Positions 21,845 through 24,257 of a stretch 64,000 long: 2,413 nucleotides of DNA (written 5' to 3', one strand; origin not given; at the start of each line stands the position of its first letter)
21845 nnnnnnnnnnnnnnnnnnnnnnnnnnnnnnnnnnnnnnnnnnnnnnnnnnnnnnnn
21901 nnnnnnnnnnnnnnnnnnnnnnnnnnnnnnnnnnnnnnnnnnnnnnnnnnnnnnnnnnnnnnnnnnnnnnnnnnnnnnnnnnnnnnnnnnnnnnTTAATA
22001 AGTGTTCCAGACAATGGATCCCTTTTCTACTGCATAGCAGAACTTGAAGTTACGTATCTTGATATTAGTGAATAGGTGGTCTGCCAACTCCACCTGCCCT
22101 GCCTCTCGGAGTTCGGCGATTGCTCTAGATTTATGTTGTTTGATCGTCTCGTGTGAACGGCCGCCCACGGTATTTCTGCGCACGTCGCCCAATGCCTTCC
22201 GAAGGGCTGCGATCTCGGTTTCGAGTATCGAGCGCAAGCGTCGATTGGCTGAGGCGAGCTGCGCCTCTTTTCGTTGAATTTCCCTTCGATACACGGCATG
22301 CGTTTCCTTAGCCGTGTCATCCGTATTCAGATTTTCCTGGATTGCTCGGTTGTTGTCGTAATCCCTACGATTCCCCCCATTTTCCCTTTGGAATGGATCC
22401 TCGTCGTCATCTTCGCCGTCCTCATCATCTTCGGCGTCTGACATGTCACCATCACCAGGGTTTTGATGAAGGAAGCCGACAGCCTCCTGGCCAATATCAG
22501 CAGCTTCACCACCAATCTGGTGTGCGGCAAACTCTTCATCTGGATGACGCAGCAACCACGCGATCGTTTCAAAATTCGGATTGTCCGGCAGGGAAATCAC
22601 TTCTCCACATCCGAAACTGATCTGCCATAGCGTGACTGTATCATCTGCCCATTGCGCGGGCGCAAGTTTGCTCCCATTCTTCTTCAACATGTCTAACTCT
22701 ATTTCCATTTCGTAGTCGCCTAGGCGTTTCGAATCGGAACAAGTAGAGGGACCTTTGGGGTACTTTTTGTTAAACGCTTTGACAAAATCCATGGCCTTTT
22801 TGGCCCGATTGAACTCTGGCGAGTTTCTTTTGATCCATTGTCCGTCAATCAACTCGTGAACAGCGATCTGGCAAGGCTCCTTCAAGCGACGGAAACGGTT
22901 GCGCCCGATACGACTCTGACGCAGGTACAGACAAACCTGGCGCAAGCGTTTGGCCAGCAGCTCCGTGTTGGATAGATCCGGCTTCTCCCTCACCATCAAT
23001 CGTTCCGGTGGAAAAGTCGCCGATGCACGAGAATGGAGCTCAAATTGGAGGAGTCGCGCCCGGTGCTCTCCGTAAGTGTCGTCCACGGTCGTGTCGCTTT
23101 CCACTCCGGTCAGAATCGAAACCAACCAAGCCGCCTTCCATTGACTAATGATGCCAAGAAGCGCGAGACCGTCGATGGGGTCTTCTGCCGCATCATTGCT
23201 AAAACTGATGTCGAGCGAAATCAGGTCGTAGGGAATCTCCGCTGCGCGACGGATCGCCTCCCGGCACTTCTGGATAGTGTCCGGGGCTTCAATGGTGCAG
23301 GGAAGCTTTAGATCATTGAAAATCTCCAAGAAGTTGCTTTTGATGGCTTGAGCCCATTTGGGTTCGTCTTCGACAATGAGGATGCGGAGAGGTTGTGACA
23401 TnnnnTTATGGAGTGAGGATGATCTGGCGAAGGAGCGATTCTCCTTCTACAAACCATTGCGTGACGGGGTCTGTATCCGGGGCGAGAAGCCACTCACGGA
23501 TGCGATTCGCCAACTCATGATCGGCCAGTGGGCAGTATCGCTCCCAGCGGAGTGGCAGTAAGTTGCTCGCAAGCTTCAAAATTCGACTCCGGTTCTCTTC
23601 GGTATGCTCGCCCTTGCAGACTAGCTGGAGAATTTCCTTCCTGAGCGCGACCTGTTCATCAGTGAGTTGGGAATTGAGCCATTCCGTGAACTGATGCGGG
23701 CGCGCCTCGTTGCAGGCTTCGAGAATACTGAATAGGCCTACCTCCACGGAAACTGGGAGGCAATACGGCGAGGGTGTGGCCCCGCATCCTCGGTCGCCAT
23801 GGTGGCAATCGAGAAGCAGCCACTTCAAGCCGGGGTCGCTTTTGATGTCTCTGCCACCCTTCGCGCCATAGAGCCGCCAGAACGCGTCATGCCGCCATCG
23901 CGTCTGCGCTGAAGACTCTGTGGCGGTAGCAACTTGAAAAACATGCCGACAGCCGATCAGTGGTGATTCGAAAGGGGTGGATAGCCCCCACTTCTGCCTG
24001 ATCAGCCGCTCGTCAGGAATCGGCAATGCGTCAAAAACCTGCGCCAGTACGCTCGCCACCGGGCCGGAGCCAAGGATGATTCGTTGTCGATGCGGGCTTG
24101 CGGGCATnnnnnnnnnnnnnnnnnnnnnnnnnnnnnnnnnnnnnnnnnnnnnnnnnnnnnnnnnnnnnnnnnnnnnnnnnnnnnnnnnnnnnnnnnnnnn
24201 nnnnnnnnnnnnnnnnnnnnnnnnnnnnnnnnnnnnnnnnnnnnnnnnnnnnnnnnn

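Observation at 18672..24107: Tandemly duplicated two-gene module: 'GSGP' protein + orphan receiver regulator with an unusual output domain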

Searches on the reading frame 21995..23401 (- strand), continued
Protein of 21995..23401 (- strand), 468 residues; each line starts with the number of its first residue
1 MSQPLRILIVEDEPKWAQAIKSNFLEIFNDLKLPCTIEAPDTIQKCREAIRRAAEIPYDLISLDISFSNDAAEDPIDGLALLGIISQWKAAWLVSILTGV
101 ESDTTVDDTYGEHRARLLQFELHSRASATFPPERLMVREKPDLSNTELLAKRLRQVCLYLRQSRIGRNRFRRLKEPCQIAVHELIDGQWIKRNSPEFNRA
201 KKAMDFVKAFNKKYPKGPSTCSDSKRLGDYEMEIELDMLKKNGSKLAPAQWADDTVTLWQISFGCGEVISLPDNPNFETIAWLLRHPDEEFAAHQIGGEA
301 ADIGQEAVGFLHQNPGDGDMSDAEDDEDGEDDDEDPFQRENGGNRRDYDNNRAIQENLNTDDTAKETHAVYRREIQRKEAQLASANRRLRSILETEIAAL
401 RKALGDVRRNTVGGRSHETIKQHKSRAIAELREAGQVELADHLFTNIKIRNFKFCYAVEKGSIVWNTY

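Call 54: search_protein_families(library=pfam, proteins=[P0205, P0210, P0232, P0240, P0248, P0260, P0267, P0273, P0283, P0238], max_evalue=0.05)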
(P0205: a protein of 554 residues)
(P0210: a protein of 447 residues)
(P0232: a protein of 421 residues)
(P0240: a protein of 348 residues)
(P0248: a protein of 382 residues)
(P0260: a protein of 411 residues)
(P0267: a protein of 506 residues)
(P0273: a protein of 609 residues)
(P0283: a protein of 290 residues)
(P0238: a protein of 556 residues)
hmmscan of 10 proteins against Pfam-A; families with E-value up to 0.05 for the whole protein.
P0205 (554 aa): 11 families
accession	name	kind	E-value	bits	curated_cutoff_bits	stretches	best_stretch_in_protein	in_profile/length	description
PF07719.23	TPR_2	-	2.2e-08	34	27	0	279-307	2-30/34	Tetratricopeptide repeat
PF00515.34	TPR_1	-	1.2e-06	28.5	27.8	1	279-305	2-28/34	Tetratricopeptide repeat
PF13424.12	TPR_12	-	1.1e-05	26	30.1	0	139-165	48-74/77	Tetratricopeptide repeat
PF13174.12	TPR_6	-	2.9e-05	24.9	26.3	0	279-303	1-25/33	Tetratricopeptide repeat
PF13181.12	TPR_8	-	8e-05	23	25.7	0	279-301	2-24/34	Tetratricopeptide repeat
PF12895.13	ANAPC3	-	0.0002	22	27.2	0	41-93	26-78/82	Anaphase-promoting complex, cyclosome, subunit 3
PF13431.12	TPR_17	-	0.00062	20.3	24.4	0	276-298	11-33/34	Tetratricopeptide repeat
PF13428.12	TPR_14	-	0.00069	20.5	23.5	0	279-308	2-31/44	Tetratricopeptide repeat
PF13432.12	TPR_16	-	0.00081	20.2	32.7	1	142-196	3-52/65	Tetratricopeptide repeat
PF07721.20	TPR_4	-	0.0018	19.1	27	0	41-62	4-25/26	Tetratricopeptide repeat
PF08569.17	Mo25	-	0.029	14.1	31.2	1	449-540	7-105/332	Mo25-like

P0210 (447 aa): 0 families

P0232 (421 aa): 0 families

P0240 (348 aa): 0 families

P0248 (382 aa): 0 families

P0260 (411 aa): 3 families
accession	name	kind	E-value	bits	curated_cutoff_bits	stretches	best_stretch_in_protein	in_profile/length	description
PF05645.19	RNA_pol_Rpc82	-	0.0095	16.1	25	1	289-374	30-120/249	RNA polymerase III subunit RPC82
PF13646.12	HEAT_2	-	0.012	16.3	27.7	0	110-165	16-63/88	HEAT repeats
PF06160.17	EzrA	-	0.049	12.4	39.6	0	285-353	252-320/557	Septation ring formation regulator, EzrA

P0267 (506 aa): 6 families
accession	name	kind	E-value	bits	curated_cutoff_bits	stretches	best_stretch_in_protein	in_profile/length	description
PF12128.14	DUF3584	-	0.00029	18.9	31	1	355-476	421-541/1191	Protein of unknown function (DUF3584)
PF16888.10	YwqH-like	-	0.0055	17.4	33.7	0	360-387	84-111/123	YwqH-like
PF02050.21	FliJ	-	0.015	15.9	28.4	0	353-390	41-78/123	Flagellar FliJ protein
PF18904.5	DUF5660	-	0.019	15.6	24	1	358-396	2-40/109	Domain of unknown function (DUF5660)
PF09177.16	STX6_10_61_N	-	0.039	14.9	29.4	1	320-415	3-89/99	Syntaxin 6/10/61, N-terminal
PF13166.12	AAA_13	-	0.049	12.8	36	0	351-470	358-474/713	AAA domain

P0273 (609 aa): 1 family
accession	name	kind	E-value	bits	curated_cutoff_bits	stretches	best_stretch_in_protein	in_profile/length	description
PF10025.14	DUF2267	-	0.00017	22.3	29.8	0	542-578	17-53/122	Uncharacterized conserved protein (DUF2267)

P0283 (290 aa): 0 families

P0238 (556 aa): 0 families

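Call 71: find_encoding_contigs(protein=P0274, flank=8000, max_places=3)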
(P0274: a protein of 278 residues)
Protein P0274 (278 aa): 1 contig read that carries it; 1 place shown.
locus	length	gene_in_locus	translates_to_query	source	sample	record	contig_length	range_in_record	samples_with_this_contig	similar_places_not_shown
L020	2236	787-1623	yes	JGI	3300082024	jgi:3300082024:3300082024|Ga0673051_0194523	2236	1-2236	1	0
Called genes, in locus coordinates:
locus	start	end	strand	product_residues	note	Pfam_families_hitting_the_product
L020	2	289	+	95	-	?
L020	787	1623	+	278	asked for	-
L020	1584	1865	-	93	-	-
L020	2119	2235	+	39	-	?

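Call 72: find_encoding_contigs(protein=P0232, flank=8000, max_places=3)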
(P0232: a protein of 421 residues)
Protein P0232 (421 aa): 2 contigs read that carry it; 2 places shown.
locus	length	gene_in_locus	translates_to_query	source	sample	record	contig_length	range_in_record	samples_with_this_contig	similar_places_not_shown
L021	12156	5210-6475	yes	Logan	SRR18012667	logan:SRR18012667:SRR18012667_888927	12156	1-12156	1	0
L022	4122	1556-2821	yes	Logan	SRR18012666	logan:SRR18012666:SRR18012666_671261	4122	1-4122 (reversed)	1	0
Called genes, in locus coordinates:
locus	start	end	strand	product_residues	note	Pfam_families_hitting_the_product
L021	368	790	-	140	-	-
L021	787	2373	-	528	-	PF00239:Resolvase, PF07508:Recombinase, PF13408:Zn_ribbon_recom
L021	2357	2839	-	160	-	PF11149:DUF2924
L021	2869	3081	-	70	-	-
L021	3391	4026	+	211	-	PF01726:LexA_DNA_bind, PF12802:MarR_2 (weak), PF13412:HTH_24 (faint), PF00717:Peptidase_S24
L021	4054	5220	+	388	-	-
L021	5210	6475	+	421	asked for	-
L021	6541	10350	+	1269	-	PF13289:SIR2_2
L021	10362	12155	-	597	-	?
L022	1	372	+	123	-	?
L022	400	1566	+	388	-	-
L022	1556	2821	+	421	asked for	-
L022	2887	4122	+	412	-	?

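Call 73: find_encoding_contigs(protein=P0240, flank=8000, max_places=3)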
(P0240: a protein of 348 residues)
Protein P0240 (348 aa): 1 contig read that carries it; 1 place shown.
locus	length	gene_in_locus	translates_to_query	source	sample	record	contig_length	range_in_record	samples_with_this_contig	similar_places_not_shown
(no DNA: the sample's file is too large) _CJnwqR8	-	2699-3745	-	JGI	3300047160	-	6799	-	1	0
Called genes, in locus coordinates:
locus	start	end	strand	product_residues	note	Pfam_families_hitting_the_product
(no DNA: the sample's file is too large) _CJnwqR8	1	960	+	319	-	?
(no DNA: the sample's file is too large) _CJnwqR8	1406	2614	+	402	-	PF00589:Phage_integrase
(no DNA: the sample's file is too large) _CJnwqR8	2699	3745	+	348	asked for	-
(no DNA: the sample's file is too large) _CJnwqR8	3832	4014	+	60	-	-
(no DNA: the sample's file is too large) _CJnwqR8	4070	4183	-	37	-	-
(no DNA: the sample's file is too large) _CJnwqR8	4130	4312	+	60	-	-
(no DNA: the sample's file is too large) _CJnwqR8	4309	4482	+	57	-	-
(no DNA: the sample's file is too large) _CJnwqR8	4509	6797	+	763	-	?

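Call 81: search_protein_families(library=padloc, proteins=[L007:2429-4606:+, L007:4554-5846:+, L007:5843-6502:+, L007:6499-9204:+, L007:9205-9972:+, L007:11391-12575:+, L007:12628-13509:+, L007:13689-14873:+, L007:14904-15668:+, L007:15511-17478:+], max_evalue=0.05)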
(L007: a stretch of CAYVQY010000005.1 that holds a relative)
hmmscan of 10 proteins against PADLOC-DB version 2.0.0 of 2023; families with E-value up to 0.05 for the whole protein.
L007:2429-4606:+ (725 aa): 0 families

L007:4554-5846:+ (430 aa): 0 families

L007:5843-6502:+ (219 aa): 0 families

L007:6499-9204:+ (901 aa): 0 families

L007:9205-9972:+ (255 aa): 0 families

L007:11391-12575:+ (394 aa): 0 families

L007:12628-13509:+ (293 aa): 0 families

L007:13689-14873:+ (394 aa): 0 families

L007:14904-15668:+ (254 aa): 0 families

L007:15511-17478:+ (655 aa): 2 families
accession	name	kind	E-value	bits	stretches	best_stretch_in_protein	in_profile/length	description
PDLC00915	TRIP13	-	0.0014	16.1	1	381-570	66-272/302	TRIP13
PDLC02196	IetA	-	0.047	11.1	0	376-503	120-244/374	-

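Call 104: search_protein_families(library=pfam, proteins=[L007:17471-18232:+, L001:18386-18922:+, L010:14414-15514:+], max_evalue=0.01)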
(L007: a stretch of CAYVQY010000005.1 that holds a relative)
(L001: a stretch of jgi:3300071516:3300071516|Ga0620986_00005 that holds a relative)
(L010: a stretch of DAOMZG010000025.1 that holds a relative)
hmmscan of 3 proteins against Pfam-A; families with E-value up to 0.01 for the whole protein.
L007:17471-18232:+ (253 aa): 1 family
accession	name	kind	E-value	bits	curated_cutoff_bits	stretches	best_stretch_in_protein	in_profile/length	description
PF01041.23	DegT_DnrJ_EryC1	-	5.4e-31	108.6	19.8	1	28-247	13-234/360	DegT/DnrJ/EryC1/StrS aminotransferase family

L001:18386-18922:+ (178 aa): 1 family
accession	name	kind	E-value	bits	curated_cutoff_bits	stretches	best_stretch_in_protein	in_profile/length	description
PF00782.25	DSPc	-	0.0034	17.6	33.5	1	71-140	60-120/133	Dual specificity phosphatase, catalytic domain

L010:14414-15514:+ (366 aa): 0 families

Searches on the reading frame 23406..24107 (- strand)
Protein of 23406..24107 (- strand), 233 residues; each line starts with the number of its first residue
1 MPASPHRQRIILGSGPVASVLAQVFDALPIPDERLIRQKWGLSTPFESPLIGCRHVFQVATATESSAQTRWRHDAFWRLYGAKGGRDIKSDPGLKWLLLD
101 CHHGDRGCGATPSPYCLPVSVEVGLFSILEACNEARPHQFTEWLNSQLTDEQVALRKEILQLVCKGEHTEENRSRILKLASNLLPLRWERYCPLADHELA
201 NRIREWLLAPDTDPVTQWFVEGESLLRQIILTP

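Call 3: search_protein_families(library=pfam, proteins=[window:23406-24107:-], max_evalue=0.1)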
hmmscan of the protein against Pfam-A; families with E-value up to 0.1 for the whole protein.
window:23406-24107:- (233 aa): 0 families

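Call 6: search_protein_families(library=padloc, proteins=[window:23406-24107:-], max_evalue=0.1)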
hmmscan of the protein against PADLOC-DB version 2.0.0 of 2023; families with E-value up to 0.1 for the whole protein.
window:23406-24107:- (233 aa): 0 families

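Call 7: search_protein_families(library=ncbifam, proteins=[window:23406-24107:-], max_evalue=0.1)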
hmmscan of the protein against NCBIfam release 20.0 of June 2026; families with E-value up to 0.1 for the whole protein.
window:23406-24107:- (233 aa): 0 families

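Call 11: search_solved_structures(query=window:23406-24107:-, max_evalue=10)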
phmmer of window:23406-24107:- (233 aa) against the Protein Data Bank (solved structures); distinct sequences matched with E-value up to 10: 2.
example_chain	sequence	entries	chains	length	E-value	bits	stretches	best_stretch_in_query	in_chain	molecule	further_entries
1nxz_A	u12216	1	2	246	1.3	11.4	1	141-206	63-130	Hypothetical protein HI0303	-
7te3_A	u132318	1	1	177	2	10.8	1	88-105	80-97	Complement component 1 Q subcomponent-binding protein, mitochondrial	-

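Call 19: find_homologous_proteins(query=window:23406-24107:-)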
Query window:23406-24107:- (233 aa): 11 proteins with E <= 0.001 among 203 candidates.
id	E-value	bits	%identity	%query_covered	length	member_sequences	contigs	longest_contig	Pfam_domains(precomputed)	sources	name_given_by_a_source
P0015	1.6e-158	543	100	100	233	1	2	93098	-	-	-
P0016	2.0e-125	435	81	100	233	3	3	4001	-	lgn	-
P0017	7.6e-124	430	80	100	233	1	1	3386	-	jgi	-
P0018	9.7e-124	429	80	100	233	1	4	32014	-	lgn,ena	-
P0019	1.1e-122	426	87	92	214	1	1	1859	-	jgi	jgi:hypothetical protein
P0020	1.1e-102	361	68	100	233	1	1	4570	-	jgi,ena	jgi:hypothetical protein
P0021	5.2e-99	348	67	100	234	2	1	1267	-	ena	-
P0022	1.3e-71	259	53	97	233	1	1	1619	-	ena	-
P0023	9.1e-70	253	53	92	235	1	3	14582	-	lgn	-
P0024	1.0e-68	249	52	96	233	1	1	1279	-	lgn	-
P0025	5.6e-67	244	51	100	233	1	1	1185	-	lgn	-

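Call 34: predict_structure(alignment_id=A4)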
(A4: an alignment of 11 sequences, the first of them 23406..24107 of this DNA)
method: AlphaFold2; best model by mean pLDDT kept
length: 233 residues; sequences in the alignment: 11
mean_pLDDT: 54.6   pTM: 0.44
mean pLDDT of the five models: 54.6, 53.0, 52.3, 50.1, 47.9
residues with pLDDT >= 90: 0; 70-90: 58; 50-70: 65; < 50: 110
segments of 3 or more residues with pLDDT < 50: 1-6, 41-47, 83-127, 129-132, 134-147, 187-195, 209-233
pLDDT, mean of each block of 10 residues (from residue 1): 50 71 71 68 48 66 67 73 42 40 31 41 46 44 44 68 77 82 56 50 63 41 26 30
secondary structure, 60 per line:
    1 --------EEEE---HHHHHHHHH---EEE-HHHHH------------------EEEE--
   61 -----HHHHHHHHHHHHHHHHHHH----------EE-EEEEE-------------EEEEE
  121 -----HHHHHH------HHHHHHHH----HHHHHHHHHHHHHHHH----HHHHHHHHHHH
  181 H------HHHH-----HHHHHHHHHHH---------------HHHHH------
elements in order: E9-12 H16-24 E28-30 H32-36 E55-58 H66-84 E98-102 E116-120 H126-131 H138-145 H150-165 H170-181 H188-191 H197-207 H223-227

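Call 79: fold_search(model_id=the predicted structure, library=pdb)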
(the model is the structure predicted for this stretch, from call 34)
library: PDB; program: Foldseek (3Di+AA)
matches with E <= 10: 376; with E <= 0.001: 0
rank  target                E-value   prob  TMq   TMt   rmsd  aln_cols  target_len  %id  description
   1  9jr9_A                2.1e-02  0.63  0.28  0.10  13.1       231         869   14  Electronic microscopy structure of human schlafen14-E211A dimer (released 2025-08-06)
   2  9nyy_B                5.1e-02  0.44  0.26  0.10  13.3       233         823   14  Nucleic acid bound human SLFN14, State 1 (released 2025-07-09)
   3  9nyy_A                5.7e-02  0.41  0.26  0.10  13.2       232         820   14  Nucleic acid bound human SLFN14, State 1 (released 2025-07-09)
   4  3n75_A                8.6e-02  0.21  0.21  0.09  14.6       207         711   12  X-ray Crystal Structure of the Escherichia coli Inducible Lysine Decarboxylase LdcI (released 2011-02-16)
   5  9jr9_B                9.7e-02  0.35  0.27  0.10  13.9       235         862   14  Electronic microscopy structure of human schlafen14-E211A dimer (released 2025-08-06)
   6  3u0b                  1.3e-01  0.82  0.26  0.16   5.3       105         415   16  Crystal structure of an oxidoreductase from Mycobacterium smegmatis (released 2011-10-05)
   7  5vp5                  1.4e-01  0.75  0.25  0.15   5.4       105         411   19  Crystal structure of a 3-oxoacyl-acyl-carrier protein reductase FabG4 from Mycobacterium smegmatis bound to NAD (released 2017-05-17)
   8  4kmo_A                1.4e-01  0.25  0.23  0.11  14.6       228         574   10  Crystal Structure of the Vps33-Vps16 HOPS subcomplex from Chaetomium thermophilum (released 2013-06-26)
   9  4e2k                  2.2e-01  0.23  0.22  0.18  15.5       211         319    9  The structure of the S. aureus DnaG RNA Polymerase Domain (released 2012-08-01)
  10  3hly_A                2.4e-01  0.54  0.23  0.33   5.0       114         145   10  Crystal Structure of the Flavodoxin-like domain from Synechococcus sp Q5MZP6_SYNP6 protein. Northeast Structural Genom (released 2009-06-09)
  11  7dnr_A                2.7e-01  0.25  0.28  0.21  10.7       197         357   12  Crystal Structure of Zn-bound SIS Domain of Glucosamine-6-P Synthase from E. coli (released 2021-12-15)
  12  8ui7_D                2.7e-01  0.13  0.20  0.15  14.5       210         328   11  Cryo-EM map of human clmap-clamp loader ATAD5-RFC-gapped PCNA complex in intermediate state 3 (released 2024-05-29)
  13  9bxu_B                2.9e-01  0.08  0.19  0.12  16.7       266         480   12  Cryo-EM structure of ATP synthase DP state (released 2025-08-06)
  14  6r4h_A                3.1e-01  0.23  0.29  0.13  11.1       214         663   11  Crystal structure of human GFAT-1 G451E (released 2020-01-15)
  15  7tfk_B                3.1e-01  0.08  0.18  0.14  18.4       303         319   12  Atomic model of S. cerevisiae clamp loader RFC bound to two DNA molecules, one at the 5'-recessed end and the other at (released 2022-11-16)
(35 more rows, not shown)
